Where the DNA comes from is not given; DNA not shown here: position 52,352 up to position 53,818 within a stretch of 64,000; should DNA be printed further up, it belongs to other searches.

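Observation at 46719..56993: TetR-linked catabolic/uptake cluster of unknown substrate with an unusual enzyme mix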

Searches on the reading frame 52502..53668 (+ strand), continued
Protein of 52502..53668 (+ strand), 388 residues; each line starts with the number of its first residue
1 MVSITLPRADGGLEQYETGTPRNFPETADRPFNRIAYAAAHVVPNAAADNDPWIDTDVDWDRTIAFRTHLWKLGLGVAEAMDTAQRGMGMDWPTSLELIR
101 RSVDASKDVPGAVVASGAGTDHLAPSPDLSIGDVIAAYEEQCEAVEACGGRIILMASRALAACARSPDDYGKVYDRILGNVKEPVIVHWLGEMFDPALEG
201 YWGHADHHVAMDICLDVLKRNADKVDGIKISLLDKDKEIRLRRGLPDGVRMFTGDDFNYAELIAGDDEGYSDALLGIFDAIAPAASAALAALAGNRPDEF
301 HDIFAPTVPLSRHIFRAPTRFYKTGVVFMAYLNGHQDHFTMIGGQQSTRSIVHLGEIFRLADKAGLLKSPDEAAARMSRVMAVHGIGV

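Call 83: get_annotated_region(hit=H8, flank=9000)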
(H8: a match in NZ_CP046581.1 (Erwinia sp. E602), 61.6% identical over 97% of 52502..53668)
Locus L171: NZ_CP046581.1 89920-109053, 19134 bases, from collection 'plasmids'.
description: Erwinia sp. E602 plasmid unnamed1, complete sequence
organism: Erwinia sp. E602 (NCBI taxid 2675378)
taxonomy: Bacteria; Pseudomonadota; Gammaproteobacteria; Enterobacterales; Erwiniaceae; Erwinia; Erwinia sp. E602
host: -; source: Soil,soil; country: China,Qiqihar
typing (MOB-suite, as given by PLSDB): non-mobilizable
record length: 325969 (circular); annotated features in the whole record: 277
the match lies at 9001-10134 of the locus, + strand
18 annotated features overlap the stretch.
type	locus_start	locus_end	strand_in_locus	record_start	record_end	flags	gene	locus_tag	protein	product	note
CDS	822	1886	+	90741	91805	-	-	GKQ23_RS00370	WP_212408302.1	alpha/beta fold hydrolase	-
CDS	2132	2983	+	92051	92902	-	-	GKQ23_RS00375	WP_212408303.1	aldo/keto reductase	-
CDS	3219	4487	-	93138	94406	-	-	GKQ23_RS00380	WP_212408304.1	glycerate kinase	-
CDS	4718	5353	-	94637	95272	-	-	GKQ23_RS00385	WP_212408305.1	TetR/AcrR family transcriptional regulator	GO:0006355 - regulation of DNA-templated transcription [Evidence IEA]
CDS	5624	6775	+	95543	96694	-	-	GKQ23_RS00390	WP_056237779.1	Gfo/Idh/MocA family oxidoreductase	-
CDS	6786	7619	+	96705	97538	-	-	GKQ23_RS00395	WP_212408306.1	sugar phosphate isomerase/epimerase family protein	-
CDS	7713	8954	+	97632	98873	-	-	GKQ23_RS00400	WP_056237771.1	MFS transporter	GO:0055085 - transmembrane transport [Evidence IEA]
CDS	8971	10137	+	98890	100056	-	-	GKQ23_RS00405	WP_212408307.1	dihydrodipicolinate synthase family protein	-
CDS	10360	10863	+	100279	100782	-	-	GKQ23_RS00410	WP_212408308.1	thioredoxin family protein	-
CDS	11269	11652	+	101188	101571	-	-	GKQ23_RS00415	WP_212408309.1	nuclear transport factor 2 family protein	-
CDS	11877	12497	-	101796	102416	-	-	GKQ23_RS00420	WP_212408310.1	TetR/AcrR family transcriptional regulator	GO:0006355 - regulation of DNA-templated transcription [Evidence IEA]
CDS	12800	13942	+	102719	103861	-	-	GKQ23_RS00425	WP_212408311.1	NADH-dependent flavin oxidoreductase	-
CDS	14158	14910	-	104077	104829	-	-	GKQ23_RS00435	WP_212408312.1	pirin family protein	-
CDS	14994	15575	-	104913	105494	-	-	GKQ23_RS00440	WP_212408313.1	isochorismatase family protein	-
CDS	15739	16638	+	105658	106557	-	-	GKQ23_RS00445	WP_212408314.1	LysR family transcriptional regulator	-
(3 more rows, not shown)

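Call 84: get_annotated_region(hit=H11, flank=9000)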
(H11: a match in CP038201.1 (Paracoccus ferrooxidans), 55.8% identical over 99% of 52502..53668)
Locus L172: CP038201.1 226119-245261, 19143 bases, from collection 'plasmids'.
description: Paracoccus ferrooxidans strain NCCB 100066 plasmid pFER3, complete sequence
organism: Paracoccus ferrooxidans (NCBI taxid 327104)
taxonomy: Bacteria; Pseudomonadota; Alphaproteobacteria; Rhodobacterales; Paracoccaceae; Paracoccus; Paracoccus ferrooxidans
host: -; source: single cell,bioreactor; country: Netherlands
typing (MOB-suite, as given by PLSDB): non-mobilizable; replicon rep_cluster_229
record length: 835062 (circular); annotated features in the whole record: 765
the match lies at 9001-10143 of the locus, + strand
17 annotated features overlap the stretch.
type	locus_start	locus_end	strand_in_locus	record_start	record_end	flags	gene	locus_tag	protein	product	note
CDS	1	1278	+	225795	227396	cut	-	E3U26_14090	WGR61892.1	alanine-phosphoribitol ligase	-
CDS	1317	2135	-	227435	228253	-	-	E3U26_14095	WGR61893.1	aldo/keto reductase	-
CDS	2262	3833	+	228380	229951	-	-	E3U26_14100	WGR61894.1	acyl CoA:acetate/3-ketoacid CoA transferase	-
CDS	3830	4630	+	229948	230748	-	-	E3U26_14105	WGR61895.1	enoyl-CoA hydratase/isomerase family protein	-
CDS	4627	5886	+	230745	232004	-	-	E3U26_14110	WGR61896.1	glycerate kinase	-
CDS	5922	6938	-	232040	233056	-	-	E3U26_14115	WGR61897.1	aldo/keto reductase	-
CDS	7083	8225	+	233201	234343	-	-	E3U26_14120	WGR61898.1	acyl-CoA dehydrogenase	-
CDS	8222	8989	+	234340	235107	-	-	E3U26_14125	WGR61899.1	3-ketoacyl-ACP reductase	-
CDS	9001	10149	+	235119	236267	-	-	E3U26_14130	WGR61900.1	dihydrodipicolinate synthase family protein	-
CDS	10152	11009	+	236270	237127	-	-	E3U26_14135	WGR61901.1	sugar phosphate isomerase/epimerase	-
CDS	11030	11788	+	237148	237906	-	-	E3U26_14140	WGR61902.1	electron transfer flavoprotein subunit beta/FixA family protein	-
CDS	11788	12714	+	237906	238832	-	-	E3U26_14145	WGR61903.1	electron transfer flavoprotein subunit alpha/FixB family protein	-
CDS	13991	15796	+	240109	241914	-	thiC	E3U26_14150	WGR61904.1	phosphomethylpyrimidine synthase ThiC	-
CDS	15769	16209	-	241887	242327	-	-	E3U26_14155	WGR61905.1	hypothetical protein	-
CDS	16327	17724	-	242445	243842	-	-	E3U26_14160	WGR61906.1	FAD-binding oxidoreductase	-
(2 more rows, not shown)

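Call 86: get_annotated_region(hit=H14, flank=9000)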
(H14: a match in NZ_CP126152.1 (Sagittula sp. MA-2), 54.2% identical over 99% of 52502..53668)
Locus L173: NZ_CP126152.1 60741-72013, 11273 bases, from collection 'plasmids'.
description: Sagittula sp. MA-2 plasmid p7, complete sequence
organism: Sagittula sp. MA-2 (NCBI taxid 3048007)
taxonomy: Bacteria; Pseudomonadota; Alphaproteobacteria; Rhodobacterales; Roseobacteraceae; Sagittula; Sagittula sp. MA-2
host: -; source: Cell culture,Coastal seawater; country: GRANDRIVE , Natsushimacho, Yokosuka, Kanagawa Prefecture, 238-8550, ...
typing (MOB-suite, as given by PLSDB): non-mobilizable
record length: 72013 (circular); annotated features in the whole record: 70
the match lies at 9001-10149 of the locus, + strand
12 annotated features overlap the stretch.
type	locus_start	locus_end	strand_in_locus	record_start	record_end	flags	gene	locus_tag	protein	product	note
CDS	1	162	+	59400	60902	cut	-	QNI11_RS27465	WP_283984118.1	aldehyde dehydrogenase family protein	-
CDS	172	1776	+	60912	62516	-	-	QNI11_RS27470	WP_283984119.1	GMC family oxidoreductase N-terminal domain-containing protein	-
CDS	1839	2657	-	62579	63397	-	-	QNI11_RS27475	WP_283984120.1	aldo/keto reductase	-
CDS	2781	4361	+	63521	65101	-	-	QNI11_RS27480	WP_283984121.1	acyl CoA:acetate/3-ketoacid CoA transferase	-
CDS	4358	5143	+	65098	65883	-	-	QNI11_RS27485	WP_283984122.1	enoyl-CoA hydratase/isomerase family protein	-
CDS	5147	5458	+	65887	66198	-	-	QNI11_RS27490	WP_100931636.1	Dabb family protein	-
CDS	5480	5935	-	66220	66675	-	-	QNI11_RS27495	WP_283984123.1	MaoC/PaaZ C-terminal domain-containing protein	-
CDS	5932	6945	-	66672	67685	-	-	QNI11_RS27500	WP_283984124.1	aldo/keto reductase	-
CDS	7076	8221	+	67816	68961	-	-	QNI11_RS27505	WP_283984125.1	acyl-CoA dehydrogenase family protein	-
CDS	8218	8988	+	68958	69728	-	-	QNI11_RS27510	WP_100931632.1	3-ketoacyl-ACP reductase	-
CDS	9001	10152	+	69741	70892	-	-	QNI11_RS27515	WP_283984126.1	dihydrodipicolinate synthase family protein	-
CDS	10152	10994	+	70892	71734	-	-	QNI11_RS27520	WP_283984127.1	sugar phosphate isomerase/epimerase family protein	-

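Call 87: get_annotated_region(hit=H24, flank=8000)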
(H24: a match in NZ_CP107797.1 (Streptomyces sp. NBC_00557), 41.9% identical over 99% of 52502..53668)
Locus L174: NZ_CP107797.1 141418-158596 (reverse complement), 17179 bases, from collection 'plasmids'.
description: Streptomyces sp. NBC_00557 plasmid unnamed1, complete sequence
organism: Streptomyces sp. NBC_00557 (NCBI taxid 2975776)
taxonomy: Bacteria; Actinomycetota; Actinomycetes; Kitasatosporales; Streptomycetaceae; Streptomyces; Streptomyces sp. NBC 00557
host: -; source: -; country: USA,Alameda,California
typing (MOB-suite, as given by PLSDB): mobilizable; relaxase MOBP
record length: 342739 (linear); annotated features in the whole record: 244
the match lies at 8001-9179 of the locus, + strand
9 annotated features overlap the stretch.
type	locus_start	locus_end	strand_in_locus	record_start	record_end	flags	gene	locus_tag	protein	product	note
CDS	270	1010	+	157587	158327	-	-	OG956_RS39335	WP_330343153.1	SDR family oxidoreductase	-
CDS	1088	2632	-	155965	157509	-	-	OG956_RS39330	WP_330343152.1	AMP-binding protein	-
CDS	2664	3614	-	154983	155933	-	-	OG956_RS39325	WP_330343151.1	ACP S-malonyltransferase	-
CDS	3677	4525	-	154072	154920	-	-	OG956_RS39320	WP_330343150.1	mycofactocin-coupled SDR family oxidoreductase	-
CDS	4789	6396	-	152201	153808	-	-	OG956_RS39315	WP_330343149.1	MFS transporter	GO:0055085 - transmembrane transport [Evidence IEA]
CDS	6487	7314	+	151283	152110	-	-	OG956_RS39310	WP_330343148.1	SDR family NAD(P)-dependent oxidoreductase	-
CDS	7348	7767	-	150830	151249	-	-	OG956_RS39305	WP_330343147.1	VOC family protein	-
CDS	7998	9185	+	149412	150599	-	-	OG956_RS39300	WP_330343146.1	DUF993 family protein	-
CDS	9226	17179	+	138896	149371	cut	-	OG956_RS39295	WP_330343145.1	type I polyketide synthase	-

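Call 88: get_annotated_region(hit=H19, flank=8000)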
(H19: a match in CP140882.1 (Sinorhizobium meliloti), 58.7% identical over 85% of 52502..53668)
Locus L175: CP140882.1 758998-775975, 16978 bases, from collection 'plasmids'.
description: Sinorhizobium meliloti strain ml46 plasmid pSymA, complete sequence
organism: Sinorhizobium meliloti (NCBI taxid 382)
taxonomy: Bacteria; Pseudomonadota; Alphaproteobacteria; Hyphomicrobiales; Rhizobiaceae; Sinorhizobium; Sinorhizobium meliloti
host: -; source: Medicago lupulina,whole organism; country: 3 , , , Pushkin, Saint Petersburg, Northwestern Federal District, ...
typing (MOB-suite, as given by PLSDB): conjugative; relaxase MOBQ; mating-pair formation MPF_T
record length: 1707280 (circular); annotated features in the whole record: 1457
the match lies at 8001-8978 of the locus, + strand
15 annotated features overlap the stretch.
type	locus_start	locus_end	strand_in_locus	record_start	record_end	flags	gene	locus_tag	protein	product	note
CDS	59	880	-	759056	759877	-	-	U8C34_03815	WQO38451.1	aldo/keto reductase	-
CDS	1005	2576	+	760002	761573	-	-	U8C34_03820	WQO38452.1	acyl CoA:acetate/3-ketoacid CoA transferase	-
CDS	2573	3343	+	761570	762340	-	-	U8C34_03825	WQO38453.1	enoyl-CoA hydratase/isomerase family protein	-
CDS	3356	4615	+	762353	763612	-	-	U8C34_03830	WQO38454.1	glycerate kinase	-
CDS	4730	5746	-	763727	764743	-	-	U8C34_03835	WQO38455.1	aldo/keto reductase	-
CDS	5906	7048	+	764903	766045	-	-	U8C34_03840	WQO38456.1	acyl-CoA dehydrogenase family protein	-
CDS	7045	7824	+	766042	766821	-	-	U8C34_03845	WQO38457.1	3-ketoacyl-ACP reductase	-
CDS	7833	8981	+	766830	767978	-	-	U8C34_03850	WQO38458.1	dihydrodipicolinate synthase family protein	-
CDS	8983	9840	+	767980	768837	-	-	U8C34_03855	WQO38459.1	sugar phosphate isomerase/epimerase family protein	-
CDS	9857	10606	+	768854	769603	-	-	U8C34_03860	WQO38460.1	electron transfer flavoprotein subunit beta/FixA family protein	-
CDS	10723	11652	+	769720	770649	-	-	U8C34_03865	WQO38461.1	electron transfer flavoprotein subunit alpha/FixB family protein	-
CDS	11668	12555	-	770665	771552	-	-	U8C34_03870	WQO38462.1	LysR family transcriptional regulator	-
CDS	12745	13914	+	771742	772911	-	-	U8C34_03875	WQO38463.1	FAD-dependent oxidoreductase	-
CDS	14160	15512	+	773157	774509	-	-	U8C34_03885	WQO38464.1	FAD-dependent oxidoreductase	-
CDS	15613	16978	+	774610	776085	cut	-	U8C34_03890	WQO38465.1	ABC transporter substrate-binding protein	-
